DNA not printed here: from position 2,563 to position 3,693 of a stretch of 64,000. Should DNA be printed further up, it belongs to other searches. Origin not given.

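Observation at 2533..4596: Abrupt ~2-kb AT-rich island between phr and the 3' end of tRNA-Glu, with no integrase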

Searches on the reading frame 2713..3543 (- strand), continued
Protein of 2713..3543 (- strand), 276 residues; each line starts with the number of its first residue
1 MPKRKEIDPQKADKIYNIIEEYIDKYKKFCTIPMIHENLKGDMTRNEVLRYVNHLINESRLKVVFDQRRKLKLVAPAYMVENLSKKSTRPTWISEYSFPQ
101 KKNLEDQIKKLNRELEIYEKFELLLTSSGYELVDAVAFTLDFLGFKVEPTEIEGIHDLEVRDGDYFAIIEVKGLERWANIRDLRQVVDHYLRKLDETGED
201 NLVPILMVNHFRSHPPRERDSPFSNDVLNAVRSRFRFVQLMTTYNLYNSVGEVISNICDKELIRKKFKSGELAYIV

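Call 52: list_cluster_members(proteins=[P0006, P0010, P0011, P0014, P0015, P0016, P0018, P0019, P0027, P0033])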
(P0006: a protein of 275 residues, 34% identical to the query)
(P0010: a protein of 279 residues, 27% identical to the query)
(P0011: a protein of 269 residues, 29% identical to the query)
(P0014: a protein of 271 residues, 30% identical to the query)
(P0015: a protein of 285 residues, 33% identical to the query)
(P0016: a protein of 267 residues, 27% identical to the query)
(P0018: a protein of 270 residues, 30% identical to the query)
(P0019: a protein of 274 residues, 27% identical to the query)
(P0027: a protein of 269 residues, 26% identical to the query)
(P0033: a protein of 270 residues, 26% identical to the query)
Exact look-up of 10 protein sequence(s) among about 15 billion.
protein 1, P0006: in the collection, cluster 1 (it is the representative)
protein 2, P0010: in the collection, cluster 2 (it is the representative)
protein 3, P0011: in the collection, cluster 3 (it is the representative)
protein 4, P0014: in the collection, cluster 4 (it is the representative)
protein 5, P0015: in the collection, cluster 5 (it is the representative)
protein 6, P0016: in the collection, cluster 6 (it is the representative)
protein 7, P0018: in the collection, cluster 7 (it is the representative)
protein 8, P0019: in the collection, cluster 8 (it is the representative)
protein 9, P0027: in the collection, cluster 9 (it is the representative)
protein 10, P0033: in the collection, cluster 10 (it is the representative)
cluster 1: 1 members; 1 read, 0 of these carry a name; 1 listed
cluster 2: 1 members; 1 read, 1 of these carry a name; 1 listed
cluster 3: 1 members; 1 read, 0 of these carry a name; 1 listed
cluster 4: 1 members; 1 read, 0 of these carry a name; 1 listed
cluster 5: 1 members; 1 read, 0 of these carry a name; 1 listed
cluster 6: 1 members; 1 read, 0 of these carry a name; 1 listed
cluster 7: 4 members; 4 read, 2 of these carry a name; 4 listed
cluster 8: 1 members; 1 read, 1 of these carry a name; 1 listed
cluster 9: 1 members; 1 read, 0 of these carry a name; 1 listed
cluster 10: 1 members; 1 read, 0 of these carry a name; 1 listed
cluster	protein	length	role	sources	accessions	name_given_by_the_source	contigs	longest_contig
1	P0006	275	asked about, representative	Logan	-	-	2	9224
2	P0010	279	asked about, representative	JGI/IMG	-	hypothetical protein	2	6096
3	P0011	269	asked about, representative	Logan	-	-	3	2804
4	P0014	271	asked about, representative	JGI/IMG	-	-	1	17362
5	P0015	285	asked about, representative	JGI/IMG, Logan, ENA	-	-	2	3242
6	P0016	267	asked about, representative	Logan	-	-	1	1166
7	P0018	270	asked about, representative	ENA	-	-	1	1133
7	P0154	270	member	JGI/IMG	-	hypothetical protein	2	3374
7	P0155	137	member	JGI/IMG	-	hypothetical protein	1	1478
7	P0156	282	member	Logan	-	-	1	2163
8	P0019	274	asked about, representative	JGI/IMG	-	hypothetical protein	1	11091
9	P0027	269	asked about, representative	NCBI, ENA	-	-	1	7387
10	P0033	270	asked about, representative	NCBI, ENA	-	-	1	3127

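Call 53: find_encoding_contigs(protein=P0006, flank=10000, max_places=2)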
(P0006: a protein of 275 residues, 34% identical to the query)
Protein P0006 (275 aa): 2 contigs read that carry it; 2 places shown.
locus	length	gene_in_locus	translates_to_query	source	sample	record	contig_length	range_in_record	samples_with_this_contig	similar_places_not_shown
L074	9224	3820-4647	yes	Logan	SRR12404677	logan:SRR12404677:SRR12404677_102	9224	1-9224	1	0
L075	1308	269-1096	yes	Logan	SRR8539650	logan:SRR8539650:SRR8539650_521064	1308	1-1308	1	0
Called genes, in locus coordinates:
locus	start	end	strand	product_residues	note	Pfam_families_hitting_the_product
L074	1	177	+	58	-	?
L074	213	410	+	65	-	-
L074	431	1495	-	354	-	PF04055:Radical_SAM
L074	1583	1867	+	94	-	PF00782:DSPc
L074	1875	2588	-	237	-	-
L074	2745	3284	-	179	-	-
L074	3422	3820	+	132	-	-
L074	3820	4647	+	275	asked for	-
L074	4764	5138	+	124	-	-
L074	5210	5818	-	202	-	-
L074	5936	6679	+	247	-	-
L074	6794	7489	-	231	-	-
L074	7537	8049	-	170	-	-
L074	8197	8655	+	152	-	-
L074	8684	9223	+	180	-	?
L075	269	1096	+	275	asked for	-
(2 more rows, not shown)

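Call 54: find_encoding_contigs(protein=P0014, flank=10000, max_places=2)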
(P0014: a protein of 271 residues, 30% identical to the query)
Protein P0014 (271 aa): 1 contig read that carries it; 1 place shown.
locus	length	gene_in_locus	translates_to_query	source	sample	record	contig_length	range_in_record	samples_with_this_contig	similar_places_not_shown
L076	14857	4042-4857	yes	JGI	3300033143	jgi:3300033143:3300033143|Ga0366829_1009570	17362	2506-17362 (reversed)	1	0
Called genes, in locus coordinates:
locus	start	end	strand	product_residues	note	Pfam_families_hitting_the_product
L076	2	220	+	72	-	?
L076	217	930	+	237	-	-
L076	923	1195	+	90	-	-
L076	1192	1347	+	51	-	-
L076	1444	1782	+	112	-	-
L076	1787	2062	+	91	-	-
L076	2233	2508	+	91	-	-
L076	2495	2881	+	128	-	-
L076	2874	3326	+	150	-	-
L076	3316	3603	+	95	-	-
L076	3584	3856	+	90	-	-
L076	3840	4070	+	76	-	-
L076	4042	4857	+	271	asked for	-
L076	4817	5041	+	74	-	-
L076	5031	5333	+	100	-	-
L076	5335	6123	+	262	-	-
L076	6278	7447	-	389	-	-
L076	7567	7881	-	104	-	-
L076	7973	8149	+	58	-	-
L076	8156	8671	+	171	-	-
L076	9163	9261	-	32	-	-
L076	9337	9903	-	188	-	-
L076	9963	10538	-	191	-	-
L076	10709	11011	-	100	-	-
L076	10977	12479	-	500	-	PF01336:tRNA_anti-codon, PF00152:tRNA-synt_2, PF01409:tRNA-synt_2d (faint)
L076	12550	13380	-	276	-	PF01509:TruB_N, PF21238:Pus10_C (weak), PF16198:TruB_C_2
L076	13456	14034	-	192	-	PF01198:Ribosomal_L31e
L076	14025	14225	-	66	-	-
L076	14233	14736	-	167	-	PF01090:Ribosomal_S19e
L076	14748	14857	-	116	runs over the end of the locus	-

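Call 55: find_encoding_contigs(protein=P0019, flank=10000, max_places=2)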
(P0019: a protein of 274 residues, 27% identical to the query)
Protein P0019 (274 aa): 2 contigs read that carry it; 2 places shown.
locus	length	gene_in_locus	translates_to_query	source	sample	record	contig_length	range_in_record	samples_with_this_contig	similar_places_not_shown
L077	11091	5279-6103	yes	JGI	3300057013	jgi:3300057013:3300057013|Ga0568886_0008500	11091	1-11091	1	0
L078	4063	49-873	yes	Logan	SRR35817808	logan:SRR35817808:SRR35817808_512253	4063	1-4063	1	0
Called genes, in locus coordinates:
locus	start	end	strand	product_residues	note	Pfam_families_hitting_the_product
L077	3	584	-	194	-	?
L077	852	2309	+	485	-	PF26549:Tricorn_N (faint)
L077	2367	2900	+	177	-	PF12797:Fer4_2 (faint), PF12837:Fer4_6 (faint), PF12800:Fer4_4 (faint), PF13187:Fer4_9 (faint), PF13237:Fer4_10, PF13247:Fer4_11, PF12838:Fer4_7, PF00037:Fer4 (weak)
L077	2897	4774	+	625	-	PF02730:AFOR_N, PF01314:AFOR_C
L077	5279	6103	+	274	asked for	-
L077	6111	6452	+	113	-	-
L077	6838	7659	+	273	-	PF18731:HEPN_Swt1 (weak)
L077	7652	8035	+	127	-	-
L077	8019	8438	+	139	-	-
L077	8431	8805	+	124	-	-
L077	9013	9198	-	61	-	-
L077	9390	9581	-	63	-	-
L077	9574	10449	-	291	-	PF00756:Esterase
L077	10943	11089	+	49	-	?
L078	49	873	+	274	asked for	-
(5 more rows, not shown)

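Call 57: search_protein_families(library=pfam, proteins=[L076:6278-7447:-, L076:5335-6123:+, L076:217-930:+, L076:8156-8671:+, L076:9337-9903:-, L076:9963-10538:-, L076:2874-3326:+, L076:2495-2881:+, L076:7567-7881:-, L076:3316-3603:+], max_evalue=0.01)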
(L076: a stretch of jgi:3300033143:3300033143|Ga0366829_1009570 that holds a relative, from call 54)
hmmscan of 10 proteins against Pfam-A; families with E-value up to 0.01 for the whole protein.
L076:6278-7447:- (389 aa): 0 families

L076:5335-6123:+ (262 aa): 1 family
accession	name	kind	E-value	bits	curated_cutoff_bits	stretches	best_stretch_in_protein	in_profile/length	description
PF13518.12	HTH_28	-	0.0045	17.5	25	1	21-62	2-42/52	Helix-turn-helix domain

L076:217-930:+ (237 aa): 0 families

L076:8156-8671:+ (171 aa): 0 families

L076:9337-9903:- (188 aa): 0 families

L076:9963-10538:- (191 aa): 0 families

L076:2874-3326:+ (150 aa): 0 families

L076:2495-2881:+ (128 aa): 0 families

L076:7567-7881:- (104 aa): 0 families

L076:3316-3603:+ (95 aa): 4 families
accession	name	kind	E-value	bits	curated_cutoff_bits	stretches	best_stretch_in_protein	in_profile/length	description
PF08281.18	Sigma70_r4_2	-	0.00027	21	25.7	1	41-66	26-51/54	Sigma-70, region 4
PF13384.12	HTH_23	-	0.0011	19.1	24.6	1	34-63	10-39/50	Homeodomain-like domain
PF13545.12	HTH_Crp_2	-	0.0034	17.7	27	1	44-67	25-48/70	Crp-like helix-turn-helix domain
PF00196.25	GerE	-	0.0057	16.7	23.5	1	39-68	15-44/57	Bacterial regulatory proteins, luxR family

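Call 59: find_homologous_proteins(query=A3, max_evalue=0.00001)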
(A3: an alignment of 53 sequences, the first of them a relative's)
Query A3 (53 sequences) (276 aa, profile of the alignment): 8 proteins with E <= 0.00001 among 6064 candidates.
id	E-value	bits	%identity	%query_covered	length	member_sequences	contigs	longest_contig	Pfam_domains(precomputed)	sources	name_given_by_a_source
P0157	1.2e-82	295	24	92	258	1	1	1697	-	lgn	-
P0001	3.1e-81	291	100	100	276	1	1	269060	-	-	-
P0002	2.9e-80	288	52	99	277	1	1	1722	-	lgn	-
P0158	5.7e-79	283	26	92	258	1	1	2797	-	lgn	-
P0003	8.4e-79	283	45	99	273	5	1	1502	-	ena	-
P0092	1.5e-76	275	24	79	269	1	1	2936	-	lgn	-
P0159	2.3e-67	245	23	75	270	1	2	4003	-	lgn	-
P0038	7.4e-34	135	34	63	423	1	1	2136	-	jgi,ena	-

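Call 60: list_cluster_members(proteins=[P0008, P0009, P0012, P0017, P0020, P0021, P0023, P0025, P0029, P0078])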
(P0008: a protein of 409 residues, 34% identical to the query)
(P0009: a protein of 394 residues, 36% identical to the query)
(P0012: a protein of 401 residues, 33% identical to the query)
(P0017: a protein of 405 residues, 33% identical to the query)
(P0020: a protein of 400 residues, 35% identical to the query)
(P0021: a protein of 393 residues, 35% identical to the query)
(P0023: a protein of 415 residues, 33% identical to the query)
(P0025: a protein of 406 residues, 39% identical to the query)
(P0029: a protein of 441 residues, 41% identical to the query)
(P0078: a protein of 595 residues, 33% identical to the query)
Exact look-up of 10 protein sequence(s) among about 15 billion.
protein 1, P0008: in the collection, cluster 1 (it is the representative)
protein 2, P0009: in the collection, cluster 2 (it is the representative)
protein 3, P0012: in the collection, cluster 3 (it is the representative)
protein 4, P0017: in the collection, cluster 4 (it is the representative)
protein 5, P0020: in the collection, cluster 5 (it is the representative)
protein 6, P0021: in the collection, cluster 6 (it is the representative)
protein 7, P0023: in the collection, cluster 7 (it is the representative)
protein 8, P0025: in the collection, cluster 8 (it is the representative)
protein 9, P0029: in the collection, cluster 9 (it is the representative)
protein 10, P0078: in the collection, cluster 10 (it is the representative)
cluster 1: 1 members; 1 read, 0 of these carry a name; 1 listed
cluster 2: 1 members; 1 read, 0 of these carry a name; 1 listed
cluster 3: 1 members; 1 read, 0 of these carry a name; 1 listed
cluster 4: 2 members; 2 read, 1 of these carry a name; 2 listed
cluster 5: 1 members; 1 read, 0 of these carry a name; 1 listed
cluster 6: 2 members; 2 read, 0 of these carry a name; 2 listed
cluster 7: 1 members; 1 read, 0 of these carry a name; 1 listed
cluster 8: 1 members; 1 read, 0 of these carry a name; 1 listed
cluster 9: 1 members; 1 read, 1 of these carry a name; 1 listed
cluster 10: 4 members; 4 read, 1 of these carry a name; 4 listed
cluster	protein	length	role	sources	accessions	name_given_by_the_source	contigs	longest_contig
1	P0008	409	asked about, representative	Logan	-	-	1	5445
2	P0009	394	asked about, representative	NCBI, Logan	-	-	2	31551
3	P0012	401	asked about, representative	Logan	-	-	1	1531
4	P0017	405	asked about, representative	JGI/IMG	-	uncharacterized protein YqgQ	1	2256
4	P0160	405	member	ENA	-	-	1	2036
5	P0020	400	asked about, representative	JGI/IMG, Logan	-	-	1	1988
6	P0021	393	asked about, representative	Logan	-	-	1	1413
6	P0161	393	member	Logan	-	-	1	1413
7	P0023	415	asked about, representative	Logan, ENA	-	-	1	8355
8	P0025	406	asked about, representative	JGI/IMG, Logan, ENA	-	-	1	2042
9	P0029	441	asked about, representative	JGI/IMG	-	hypothetical protein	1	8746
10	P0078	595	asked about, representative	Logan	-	-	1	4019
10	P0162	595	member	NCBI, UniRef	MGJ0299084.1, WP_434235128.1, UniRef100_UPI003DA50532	hypothetical protein NG744_09080 [Aliarcobacter cryaerophilus] | hypothetical protein n=1 Tax=Aliarcobacter cryaerophilus TaxID=28198 RepID=UPI003DA50532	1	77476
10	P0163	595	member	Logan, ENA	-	-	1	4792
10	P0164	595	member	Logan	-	-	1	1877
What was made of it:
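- Tried and rejected: Cluster look-ups gave only 'hypothetical protein' (calls 52, 60).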

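Call 70: search_dna_similar(query=window:2713-3543:-, collection=phages, mode=protein, max_evalue=0.01)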
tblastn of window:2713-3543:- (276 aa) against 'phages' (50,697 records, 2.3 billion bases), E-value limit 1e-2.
Records with a match: 1; places in all: 1; records where one place covers at least 80% of the query: 0.
Best place of each record, by identity: <60% 1.
By first word of the organism name: Bacteriophage 1.
By host as written in the record: - 1.
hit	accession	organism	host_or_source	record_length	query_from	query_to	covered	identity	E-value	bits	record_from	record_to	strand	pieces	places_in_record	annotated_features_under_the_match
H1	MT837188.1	Bacteriophage sp.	human fecal samples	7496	94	267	63%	27.8%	4e-4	47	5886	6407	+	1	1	record has no annotation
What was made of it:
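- Tried and rejected: GenBank phages gave one weak hit (call 70).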

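Call 71: search_dna_similar(query=window:2713-3543:-, collection=plasmids, mode=protein, max_evalue=0.01)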
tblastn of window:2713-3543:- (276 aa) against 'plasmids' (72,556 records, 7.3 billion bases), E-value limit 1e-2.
Records with a match: 4; places in all: 4; records where one place covers at least 80% of the query: 0.
Best place of each record, by identity: <60% 4.
By first word of the organism name: Klebsiella 2; Pantoea 1; Synechocystis 1.
By predicted mobility (MOB-suite, as given by PLSDB): non-mobilizable 3; conjugative 1.
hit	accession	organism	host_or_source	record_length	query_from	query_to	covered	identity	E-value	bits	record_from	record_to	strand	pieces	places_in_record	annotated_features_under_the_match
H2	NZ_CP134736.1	Pantoea agglomerans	cell culture,Water from main ditch ...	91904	101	272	62%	31.9%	4e-6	56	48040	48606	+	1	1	hypothetical protein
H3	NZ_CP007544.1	Synechocystis sp. PCC 6714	-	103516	87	261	63%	27.3%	1e-5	54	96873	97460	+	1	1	hypothetical protein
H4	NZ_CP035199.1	Klebsiella pneumoniae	Homo sapiens,stool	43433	124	268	53%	27.5%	2e-3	47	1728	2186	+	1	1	hypothetical protein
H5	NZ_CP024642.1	Klebsiella michiganensis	Homo sapiens,sputum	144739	120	267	54%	26.4%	9e-3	45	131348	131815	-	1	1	hypothetical protein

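Call 72: get_annotated_region(hit=H2, flank=5000)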
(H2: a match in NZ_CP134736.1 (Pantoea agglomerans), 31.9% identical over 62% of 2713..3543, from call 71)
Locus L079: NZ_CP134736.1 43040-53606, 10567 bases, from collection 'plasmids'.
description: Pantoea agglomerans strain MMD61212-C plasmid pMMD61212-C_C, complete sequence
organism: Pantoea agglomerans (NCBI taxid 549)
taxonomy: Bacteria; Pseudomonadota; Gammaproteobacteria; Enterobacterales; Erwiniaceae; Pantoea; Pantoea agglomerans
host: -; source: cell culture,Water from main ditch across a road from crop field; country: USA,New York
typing (MOB-suite, as given by PLSDB): non-mobilizable
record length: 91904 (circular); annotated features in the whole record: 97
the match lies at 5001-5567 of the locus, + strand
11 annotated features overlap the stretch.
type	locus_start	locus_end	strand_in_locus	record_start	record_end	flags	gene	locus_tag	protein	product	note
CDS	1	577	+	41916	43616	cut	-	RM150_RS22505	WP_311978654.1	phage portal protein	-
CDS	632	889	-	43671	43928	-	-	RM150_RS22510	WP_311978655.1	MW1434 family type I TA system toxin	-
CDS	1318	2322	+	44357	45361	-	-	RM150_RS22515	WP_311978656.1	head processing protein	-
CDS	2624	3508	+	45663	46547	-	-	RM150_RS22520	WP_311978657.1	hypothetical protein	-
CDS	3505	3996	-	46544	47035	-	-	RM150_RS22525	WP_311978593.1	glycoside hydrolase family 104 protein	-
CDS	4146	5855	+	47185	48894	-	-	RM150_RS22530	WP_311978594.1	hypothetical protein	-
CDS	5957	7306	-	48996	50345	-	-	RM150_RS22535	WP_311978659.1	hypothetical protein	-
CDS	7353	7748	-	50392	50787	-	-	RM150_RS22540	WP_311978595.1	ddrA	-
CDS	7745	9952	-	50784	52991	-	-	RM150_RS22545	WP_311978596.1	hypothetical protein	-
CDS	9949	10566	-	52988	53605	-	-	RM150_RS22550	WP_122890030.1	hypothetical protein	-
CDS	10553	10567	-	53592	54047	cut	-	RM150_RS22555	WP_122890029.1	lysis protein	-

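Call 73: get_annotated_region(hit=H3, flank=5000)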
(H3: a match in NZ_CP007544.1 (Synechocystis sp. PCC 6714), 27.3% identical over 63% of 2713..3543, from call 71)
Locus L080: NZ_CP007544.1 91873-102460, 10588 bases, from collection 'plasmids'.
description: Synechocystis sp. PCC 6714 plasmid pSYLB, complete sequence
organism: Synechocystis sp. PCC 6714 (NCBI taxid 1147)
taxonomy: Bacteria; Cyanobacteriota; Cyanophyceae; Synechococcales; Merismopediaceae; Synechocystis; Synechocystis sp. PCC 6714
host: -; source: -; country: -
typing (MOB-suite, as given by PLSDB): non-mobilizable
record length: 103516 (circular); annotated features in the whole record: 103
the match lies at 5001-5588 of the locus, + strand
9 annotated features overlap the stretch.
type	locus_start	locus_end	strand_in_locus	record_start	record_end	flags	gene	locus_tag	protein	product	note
CDS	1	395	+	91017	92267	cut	-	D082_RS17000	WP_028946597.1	MSMEG_0569 family flavin-dependent oxidoreductase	-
CDS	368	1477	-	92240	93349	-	-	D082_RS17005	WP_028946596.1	LuxR C-terminal-related transcriptional regulator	GO:0006355 - regulation of DNA-templated transcription [Evidence IEA]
CDS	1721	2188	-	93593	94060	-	-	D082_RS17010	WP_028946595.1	DUF1348 family protein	-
CDS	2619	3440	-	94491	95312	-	-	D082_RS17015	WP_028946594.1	hypothetical protein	-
CDS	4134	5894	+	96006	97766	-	-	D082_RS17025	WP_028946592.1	hypothetical protein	-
CDS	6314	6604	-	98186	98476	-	-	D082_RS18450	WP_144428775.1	hypothetical protein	-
CDS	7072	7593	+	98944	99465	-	-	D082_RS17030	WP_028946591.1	CAP domain-containing protein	-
CDS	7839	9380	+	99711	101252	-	-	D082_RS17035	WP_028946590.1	glycine betaine ABC transporter substrate-binding protein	GO:0055085 - transmembrane transport [Evidence IEA]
CDS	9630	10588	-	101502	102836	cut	-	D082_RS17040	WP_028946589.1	cytochrome P450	-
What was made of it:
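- Tried and rejected: PLSDB plasmids gave four weak hits to the nuclease domain in hypothetical proteins with uninformative context (calls 71-73).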
